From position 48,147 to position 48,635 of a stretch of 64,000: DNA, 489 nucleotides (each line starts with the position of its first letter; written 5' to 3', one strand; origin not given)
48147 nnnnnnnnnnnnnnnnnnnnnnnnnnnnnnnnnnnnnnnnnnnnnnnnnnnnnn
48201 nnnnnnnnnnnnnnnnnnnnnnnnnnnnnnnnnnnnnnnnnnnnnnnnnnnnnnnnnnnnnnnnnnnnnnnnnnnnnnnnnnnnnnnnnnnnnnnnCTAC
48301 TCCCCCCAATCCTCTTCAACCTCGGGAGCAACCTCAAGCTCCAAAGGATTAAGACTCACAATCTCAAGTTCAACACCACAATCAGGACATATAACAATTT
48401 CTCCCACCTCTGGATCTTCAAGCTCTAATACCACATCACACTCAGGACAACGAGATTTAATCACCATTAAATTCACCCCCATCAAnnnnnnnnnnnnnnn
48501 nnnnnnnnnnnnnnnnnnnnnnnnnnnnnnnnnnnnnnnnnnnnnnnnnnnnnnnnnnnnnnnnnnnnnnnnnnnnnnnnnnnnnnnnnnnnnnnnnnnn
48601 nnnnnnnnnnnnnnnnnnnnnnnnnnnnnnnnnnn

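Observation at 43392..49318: Complete LysW amino-group-carrier operon with two RimK-type ligases in a bacterial-type genome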

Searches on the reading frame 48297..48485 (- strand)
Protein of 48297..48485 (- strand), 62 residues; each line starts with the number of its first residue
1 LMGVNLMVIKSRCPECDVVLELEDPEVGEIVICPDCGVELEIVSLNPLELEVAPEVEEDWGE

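Call 3: search_protein_families(library=ncbifam, proteins=[window:48297-48485:-])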
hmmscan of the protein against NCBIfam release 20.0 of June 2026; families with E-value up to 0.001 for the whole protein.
window:48297-48485:- (62 aa): 2 families
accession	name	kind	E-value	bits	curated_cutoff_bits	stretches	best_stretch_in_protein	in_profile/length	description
TIGR01206.1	lysW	equivalog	6.1e-24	83.7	53.2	1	10-62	2-54/54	lysine biosynthesis protein LysW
NF041070.1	carrier_LysW_Arch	domain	2.6e-15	56.2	75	1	10-62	2-57/57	alpha-aminoadipate/glutamate carrier protein LysW/ArgW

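Call 4: search_protein_families(library=pfam, proteins=[window:48297-48485:-])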
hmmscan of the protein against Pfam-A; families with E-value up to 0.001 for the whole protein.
window:48297-48485:- (62 aa): 3 families
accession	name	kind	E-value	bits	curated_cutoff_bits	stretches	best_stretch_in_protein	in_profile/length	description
PF21344.3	Zn_ribbon_LysW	-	1e-16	60.7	27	1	12-55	2-46/46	Alpha-aminoadipate carrier protein LysW-like, globular domain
PF08271.17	Zn_Ribbon_TF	-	5e-06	26.4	29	1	12-43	2-32/43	TFIIB zinc-binding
PF25214.1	HVO_B0008_N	-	0.00082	19.6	27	0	13-25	4-16/38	HVO_B0008 N-terminal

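Call 69: search_solved_structures(query=window:48297-48461:-, show_alignments=3, max_evalue=0.01)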
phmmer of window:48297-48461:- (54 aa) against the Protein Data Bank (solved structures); distinct sequences matched with E-value up to 0.01: 4.
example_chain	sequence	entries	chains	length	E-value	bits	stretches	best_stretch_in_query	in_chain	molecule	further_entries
3wwl_A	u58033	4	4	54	3.5e-18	67.9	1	4-54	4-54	Alpha-aminoadipate carrier protein LysW | OrfF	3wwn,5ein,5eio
5k2m_E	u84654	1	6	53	7.5e-13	51.2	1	4-54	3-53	Probable lysine biosynthesis protein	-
3vpb_E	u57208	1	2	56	0.00013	25.3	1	4-54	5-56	Alpha-aminoadipate carrier protein lysW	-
1pft_A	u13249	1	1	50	0.0061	20.1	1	4-39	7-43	TFIIB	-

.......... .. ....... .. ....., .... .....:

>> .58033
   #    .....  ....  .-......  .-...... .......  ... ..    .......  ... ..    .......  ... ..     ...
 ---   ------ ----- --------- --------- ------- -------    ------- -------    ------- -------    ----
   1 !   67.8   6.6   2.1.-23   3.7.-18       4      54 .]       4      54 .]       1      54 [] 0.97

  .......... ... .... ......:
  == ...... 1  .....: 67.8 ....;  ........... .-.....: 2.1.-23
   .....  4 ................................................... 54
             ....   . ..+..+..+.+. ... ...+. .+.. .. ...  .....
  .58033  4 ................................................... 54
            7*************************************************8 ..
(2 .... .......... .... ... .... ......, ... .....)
